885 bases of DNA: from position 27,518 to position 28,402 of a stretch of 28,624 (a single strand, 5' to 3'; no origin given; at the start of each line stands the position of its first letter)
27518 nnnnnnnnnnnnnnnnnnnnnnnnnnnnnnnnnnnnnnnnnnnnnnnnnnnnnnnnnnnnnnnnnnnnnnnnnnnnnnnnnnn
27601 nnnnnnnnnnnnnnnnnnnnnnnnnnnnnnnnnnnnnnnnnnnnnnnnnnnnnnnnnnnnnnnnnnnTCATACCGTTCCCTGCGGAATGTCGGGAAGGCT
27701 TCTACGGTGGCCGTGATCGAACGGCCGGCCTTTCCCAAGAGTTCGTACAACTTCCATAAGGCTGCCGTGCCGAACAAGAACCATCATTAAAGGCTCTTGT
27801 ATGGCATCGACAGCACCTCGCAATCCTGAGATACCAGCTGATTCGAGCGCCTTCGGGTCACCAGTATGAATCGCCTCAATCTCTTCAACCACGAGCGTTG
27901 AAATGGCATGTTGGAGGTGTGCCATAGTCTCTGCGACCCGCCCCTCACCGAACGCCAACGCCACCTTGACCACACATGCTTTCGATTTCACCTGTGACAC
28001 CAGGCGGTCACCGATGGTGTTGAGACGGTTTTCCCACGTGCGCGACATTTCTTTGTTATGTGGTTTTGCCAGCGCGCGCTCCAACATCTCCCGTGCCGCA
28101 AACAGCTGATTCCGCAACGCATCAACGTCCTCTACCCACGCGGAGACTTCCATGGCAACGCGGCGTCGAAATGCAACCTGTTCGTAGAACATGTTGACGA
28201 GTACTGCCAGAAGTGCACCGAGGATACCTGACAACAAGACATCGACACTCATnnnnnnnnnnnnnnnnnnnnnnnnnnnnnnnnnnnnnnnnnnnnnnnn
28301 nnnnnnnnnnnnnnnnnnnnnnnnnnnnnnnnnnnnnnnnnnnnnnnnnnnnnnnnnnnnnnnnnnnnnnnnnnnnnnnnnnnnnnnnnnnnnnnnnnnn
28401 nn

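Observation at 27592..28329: Accessory genes each preceded by a paralogous mini-ORF starting in an exact 21-bp repeat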

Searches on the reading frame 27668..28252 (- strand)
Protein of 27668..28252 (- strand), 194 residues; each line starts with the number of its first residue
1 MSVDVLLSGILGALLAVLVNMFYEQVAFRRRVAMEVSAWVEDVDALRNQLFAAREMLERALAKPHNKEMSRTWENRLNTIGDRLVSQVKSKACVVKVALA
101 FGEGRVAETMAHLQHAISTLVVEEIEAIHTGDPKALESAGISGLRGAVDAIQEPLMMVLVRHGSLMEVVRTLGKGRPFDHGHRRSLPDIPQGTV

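Call 7: search_protein_families(library=pfam, proteins=[window:27668-28252:-], max_evalue=0.01)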
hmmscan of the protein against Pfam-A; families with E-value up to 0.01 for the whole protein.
window:27668-28252:- (194 aa): 0 families

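Call 8: search_protein_families(library=padloc, proteins=[window:27668-28252:-], max_evalue=0.01)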
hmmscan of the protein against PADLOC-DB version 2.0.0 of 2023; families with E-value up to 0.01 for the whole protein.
window:27668-28252:- (194 aa): 0 families

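Call 10: find_encoding_contigs(protein=window:27668-28252:-, flank=10000, max_places=10)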
Protein window:27668-28252:- (194 aa): 10 contigs read that carry it; 9 places shown.
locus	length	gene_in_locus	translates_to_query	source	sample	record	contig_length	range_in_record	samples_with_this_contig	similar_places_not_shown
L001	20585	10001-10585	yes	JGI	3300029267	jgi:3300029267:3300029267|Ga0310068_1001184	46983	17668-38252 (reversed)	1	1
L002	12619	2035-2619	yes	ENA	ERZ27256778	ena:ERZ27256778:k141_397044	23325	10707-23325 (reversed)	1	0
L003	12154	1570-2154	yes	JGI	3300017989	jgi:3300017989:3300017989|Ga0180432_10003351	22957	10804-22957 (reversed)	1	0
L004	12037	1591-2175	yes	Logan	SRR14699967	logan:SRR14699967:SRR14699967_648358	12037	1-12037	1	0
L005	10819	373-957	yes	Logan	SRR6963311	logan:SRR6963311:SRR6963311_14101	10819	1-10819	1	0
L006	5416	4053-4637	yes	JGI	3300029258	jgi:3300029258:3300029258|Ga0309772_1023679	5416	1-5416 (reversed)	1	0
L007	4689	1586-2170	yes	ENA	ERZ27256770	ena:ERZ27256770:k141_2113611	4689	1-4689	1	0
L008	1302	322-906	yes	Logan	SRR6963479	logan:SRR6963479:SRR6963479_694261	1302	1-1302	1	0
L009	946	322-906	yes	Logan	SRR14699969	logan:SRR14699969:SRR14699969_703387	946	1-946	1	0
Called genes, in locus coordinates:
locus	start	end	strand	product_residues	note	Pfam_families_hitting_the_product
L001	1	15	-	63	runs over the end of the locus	-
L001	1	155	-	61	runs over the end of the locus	-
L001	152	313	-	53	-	-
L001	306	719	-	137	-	-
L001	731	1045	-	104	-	-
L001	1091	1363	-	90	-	-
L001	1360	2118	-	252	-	-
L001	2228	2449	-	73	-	-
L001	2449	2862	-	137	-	-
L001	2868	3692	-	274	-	-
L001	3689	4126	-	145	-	-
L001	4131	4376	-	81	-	-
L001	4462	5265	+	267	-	-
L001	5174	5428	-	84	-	-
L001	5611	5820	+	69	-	-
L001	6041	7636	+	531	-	PF13250:SNIPE, PF10544:T5orf172, PF13455:MUG113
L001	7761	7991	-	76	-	-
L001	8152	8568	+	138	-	-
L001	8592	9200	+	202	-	PF00072:Response_reg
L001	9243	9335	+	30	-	-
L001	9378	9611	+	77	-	PF09954:DUF2188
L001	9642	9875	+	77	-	-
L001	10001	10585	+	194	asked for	-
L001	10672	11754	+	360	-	PF01972:SDH_protease (weak)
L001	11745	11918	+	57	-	-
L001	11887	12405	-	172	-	PF11351:GTA_holin_3TM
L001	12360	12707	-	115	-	-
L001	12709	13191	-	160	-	-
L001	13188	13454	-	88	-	-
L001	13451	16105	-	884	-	-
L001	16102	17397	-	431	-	-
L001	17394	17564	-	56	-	-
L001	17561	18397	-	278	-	-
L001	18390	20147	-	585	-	-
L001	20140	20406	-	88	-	-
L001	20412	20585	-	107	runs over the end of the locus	-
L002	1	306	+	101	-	?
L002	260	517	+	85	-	-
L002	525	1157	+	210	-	-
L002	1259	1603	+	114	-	-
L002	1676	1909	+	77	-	-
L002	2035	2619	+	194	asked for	-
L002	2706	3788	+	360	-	PF01972:SDH_protease (weak)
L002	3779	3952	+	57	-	-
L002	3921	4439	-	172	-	PF11351:GTA_holin_3TM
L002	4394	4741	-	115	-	-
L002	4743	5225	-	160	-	-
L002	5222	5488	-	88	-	-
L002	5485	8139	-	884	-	-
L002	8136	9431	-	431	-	-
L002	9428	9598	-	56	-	-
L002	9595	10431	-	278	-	-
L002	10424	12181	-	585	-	-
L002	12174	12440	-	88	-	-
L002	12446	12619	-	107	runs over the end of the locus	-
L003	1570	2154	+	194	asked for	-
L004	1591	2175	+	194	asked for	-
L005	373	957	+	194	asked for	-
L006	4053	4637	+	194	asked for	-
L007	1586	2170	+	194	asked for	-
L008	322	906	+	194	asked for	-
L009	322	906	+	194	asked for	-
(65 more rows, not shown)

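Call 25: find_related_loci(query=window:27668-28252:-, collection=viral_contigs, flank=6000)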
Query window:27668-28252:- (194 aa) in viral_contigs; peptide patterns used: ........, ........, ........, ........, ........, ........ (x = any residue, [..] = any of these).
1 stretches matched a pattern, but none encodes a relative of the query by tblastn (E <= 1e-3).

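Call 33: search_protein_families(library=phrogs, proteins=[L001:6041-7636:+, L001:8152-8568:+, L001:8592-9200:+, L001:9378-9611:+, L001:9642-9875:+, L001:10001-10585:+, L001:10672-11754:+, L001:7761-7991:-, L001:4462-5265:+, L001:5611-5820:+], max_evalue=0.001)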
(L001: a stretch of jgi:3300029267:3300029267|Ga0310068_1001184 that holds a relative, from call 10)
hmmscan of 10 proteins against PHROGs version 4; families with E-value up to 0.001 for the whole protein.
L001:6041-7636:+ (531 aa): 6 families
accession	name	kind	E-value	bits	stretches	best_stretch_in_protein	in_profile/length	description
phrog_1847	-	unknown function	3e-117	393.4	1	45-517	38-468/474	-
phrog_8430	-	unknown function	1.2e-42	147.3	1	289-515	184-406/439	-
phrog_16524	-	unknown function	4e-10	40.7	1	397-492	22-112/215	-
phrog_15085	-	unknown function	3.4e-06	28.3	1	399-483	3-84/103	-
phrog_36333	-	unknown function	3e-05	24.7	1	400-493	4-92/199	-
phrog_5032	-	unknown function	0.00099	19.8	0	391-467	70-141/178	-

L001:8152-8568:+ (138 aa): 0 families

L001:8592-9200:+ (202 aa): 5 families
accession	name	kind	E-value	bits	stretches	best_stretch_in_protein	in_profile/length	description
phrog_731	-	unknown function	7.2e-20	72.3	1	1-125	1-127/227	-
phrog_5982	-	unknown function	6.4e-16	58.4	1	2-135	869-994/1030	-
phrog_20458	-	unknown function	2.9e-12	46.7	1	3-113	699-815/829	-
phrog_37855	-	unknown function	1.6e-05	25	1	3-114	7-127/278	-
phrog_18358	-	unknown function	0.00084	18.4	0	4-81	674-752/904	-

L001:9378-9611:+ (77 aa): 2 families
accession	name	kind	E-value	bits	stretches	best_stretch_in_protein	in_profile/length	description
phrog_3220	-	unknown function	2.9e-21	76.5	1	7-77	5-74/74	-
phrog_22338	-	unknown function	1.8e-10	42.2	1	1-77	131-207/207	-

L001:9642-9875:+ (77 aa): 0 families

L001:10001-10585:+ (194 aa): 0 families

L001:10672-11754:+ (360 aa): 2 families
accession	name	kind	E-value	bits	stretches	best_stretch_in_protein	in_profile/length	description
phrog_21683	-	unknown function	5.8e-74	250.1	1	20-275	3-261/337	-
phrog_11747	-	unknown function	9.2e-15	55.6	1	49-254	60-245/290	-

L001:7761-7991:- (76 aa): 0 families

L001:4462-5265:+ (267 aa): 0 families

L001:5611-5820:+ (69 aa): 4 families
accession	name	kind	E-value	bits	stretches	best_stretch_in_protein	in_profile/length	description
phrog_2697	-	unknown function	3.1e-10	41.5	1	11-51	29-72/81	-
phrog_35826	-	unknown function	1e-06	29.7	1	24-50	93-119/124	-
phrog_34413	-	unknown function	4.5e-06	27.6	1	22-54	41-74/91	-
phrog_17545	-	unknown function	0.00016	22.7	1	22-50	109-137/156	-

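Call 37: find_homologous_proteins(query=L002:1259-1603:+, max_evalue=0.001)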
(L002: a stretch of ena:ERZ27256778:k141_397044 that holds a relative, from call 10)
Query L002:1259-1603:+ (114 aa): 3 proteins with E <= 0.001 among 19 candidates.
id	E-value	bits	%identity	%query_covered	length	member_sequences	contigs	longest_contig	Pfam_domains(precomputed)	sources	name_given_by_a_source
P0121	2.5e-70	252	100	100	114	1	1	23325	-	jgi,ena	-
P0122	8.6e-45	169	72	92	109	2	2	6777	-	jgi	-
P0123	1.2e-30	124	68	74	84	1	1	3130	-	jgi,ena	-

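Call 38: find_encoding_contigs(protein=P0122, flank=10000, max_places=10)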
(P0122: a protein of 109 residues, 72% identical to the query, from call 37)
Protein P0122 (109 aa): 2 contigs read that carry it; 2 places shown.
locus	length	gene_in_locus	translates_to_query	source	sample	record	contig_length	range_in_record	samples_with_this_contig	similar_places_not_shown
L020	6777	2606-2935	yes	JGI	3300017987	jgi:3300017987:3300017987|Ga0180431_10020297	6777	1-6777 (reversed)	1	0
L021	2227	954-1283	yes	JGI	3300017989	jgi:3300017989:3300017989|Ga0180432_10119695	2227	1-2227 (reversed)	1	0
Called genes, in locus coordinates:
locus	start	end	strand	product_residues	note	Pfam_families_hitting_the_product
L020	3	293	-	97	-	?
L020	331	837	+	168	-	-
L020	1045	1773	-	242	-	PF13620:CarboxypepD_reg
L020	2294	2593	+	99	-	-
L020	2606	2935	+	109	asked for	-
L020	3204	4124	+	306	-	-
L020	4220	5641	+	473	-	PF11918:Peptidase_S41_N (weak), PF03572:Peptidase_S41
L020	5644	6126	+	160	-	-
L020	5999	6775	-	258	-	?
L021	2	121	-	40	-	?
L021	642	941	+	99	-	-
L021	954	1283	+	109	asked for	-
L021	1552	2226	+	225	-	?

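Call 39: find_encoding_contigs(protein=P0123, flank=10000, max_places=10)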
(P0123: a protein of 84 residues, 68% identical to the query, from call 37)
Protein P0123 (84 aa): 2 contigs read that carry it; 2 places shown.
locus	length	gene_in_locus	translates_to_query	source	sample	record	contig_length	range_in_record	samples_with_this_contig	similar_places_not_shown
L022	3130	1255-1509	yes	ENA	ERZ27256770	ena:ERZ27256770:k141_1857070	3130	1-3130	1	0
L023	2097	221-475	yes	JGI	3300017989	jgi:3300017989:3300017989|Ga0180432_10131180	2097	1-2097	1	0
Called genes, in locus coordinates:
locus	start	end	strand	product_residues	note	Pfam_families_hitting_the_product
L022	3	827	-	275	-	?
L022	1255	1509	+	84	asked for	-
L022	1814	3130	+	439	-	?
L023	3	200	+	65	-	?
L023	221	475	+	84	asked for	-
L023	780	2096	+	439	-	?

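Call 40: find_encoding_contigs(protein=P0121, flank=10000, max_places=10)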
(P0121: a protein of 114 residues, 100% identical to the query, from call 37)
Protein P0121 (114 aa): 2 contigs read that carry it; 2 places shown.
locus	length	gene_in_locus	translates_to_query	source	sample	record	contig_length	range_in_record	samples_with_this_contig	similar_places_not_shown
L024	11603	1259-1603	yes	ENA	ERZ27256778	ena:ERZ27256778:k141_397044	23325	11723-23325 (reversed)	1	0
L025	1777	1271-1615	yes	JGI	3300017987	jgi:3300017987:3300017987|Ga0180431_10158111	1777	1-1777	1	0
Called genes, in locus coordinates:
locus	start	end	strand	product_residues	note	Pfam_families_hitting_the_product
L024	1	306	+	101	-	?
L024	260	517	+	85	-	-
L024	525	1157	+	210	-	-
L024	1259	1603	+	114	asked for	-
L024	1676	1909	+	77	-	-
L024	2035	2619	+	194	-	-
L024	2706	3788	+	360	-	PF01972:SDH_protease (weak)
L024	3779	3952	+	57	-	-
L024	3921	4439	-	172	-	PF11351:GTA_holin_3TM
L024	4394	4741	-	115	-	-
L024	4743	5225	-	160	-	-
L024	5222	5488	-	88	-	-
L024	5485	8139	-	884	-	-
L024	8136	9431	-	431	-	-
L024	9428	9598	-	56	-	-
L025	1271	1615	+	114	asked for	-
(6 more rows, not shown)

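Call 46: find_homologous_proteins(query=L020:2294-2593:+, max_evalue=0.01)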
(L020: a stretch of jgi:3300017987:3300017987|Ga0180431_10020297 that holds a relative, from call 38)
Query L020:2294-2593:+ (99 aa): 3 proteins with E <= 0.01 among 3 candidates.
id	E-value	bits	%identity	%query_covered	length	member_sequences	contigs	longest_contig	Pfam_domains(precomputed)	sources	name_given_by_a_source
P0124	5.7e-61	221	100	100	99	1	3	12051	-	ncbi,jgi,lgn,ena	-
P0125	3.3e-33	132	71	93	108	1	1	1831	-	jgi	jgi:hypothetical protein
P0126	2.7e-22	97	78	64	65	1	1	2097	-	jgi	-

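Call 47: find_encoding_contigs(protein=P0124, flank=10000, max_places=10)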
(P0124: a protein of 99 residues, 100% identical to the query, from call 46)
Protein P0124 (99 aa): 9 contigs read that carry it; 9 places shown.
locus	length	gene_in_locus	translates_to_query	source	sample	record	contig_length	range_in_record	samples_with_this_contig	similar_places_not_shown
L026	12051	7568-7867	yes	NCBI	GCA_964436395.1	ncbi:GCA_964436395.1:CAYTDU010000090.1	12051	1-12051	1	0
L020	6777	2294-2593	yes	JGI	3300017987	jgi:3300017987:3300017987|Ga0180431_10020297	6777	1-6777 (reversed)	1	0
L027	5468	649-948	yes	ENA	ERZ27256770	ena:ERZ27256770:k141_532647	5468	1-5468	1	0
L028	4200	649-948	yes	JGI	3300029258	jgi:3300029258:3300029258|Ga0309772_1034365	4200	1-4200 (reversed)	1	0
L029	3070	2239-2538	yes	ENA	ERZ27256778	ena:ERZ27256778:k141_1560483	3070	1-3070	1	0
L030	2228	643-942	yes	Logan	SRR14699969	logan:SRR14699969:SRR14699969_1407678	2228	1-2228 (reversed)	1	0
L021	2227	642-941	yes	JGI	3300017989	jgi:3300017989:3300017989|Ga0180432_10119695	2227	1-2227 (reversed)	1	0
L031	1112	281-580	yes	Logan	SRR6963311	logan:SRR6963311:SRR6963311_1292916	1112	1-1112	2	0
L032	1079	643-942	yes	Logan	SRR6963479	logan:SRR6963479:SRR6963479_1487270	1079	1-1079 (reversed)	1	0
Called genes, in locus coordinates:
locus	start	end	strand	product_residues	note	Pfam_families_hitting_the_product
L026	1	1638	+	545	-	?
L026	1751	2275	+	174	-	PF04893:Yip1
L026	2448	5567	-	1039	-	PF00069:Pkinase, PF01636:APH (faint), PF07714:PK_Tyr_Ser-Thr, PF00515:TPR_1 (faint), PF07719:TPR_2 (faint), PF13174:TPR_6 (faint), PF13176:TPR_7 (faint), PF13432:TPR_16, +4 more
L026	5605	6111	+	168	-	-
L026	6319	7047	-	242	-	PF13620:CarboxypepD_reg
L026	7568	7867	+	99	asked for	-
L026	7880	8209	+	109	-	-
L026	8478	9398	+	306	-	-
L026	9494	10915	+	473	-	PF11918:Peptidase_S41_N (weak), PF03572:Peptidase_S41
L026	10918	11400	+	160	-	-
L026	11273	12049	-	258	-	?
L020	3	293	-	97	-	?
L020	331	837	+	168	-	-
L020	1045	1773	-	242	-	PF13620:CarboxypepD_reg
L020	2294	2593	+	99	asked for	-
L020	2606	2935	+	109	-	-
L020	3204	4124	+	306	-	-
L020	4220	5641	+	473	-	PF11918:Peptidase_S41_N (weak), PF03572:Peptidase_S41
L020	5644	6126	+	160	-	-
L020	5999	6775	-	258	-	?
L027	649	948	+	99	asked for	-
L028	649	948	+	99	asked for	-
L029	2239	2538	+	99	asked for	-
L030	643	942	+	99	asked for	-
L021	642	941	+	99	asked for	-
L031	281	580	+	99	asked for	-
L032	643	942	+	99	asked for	-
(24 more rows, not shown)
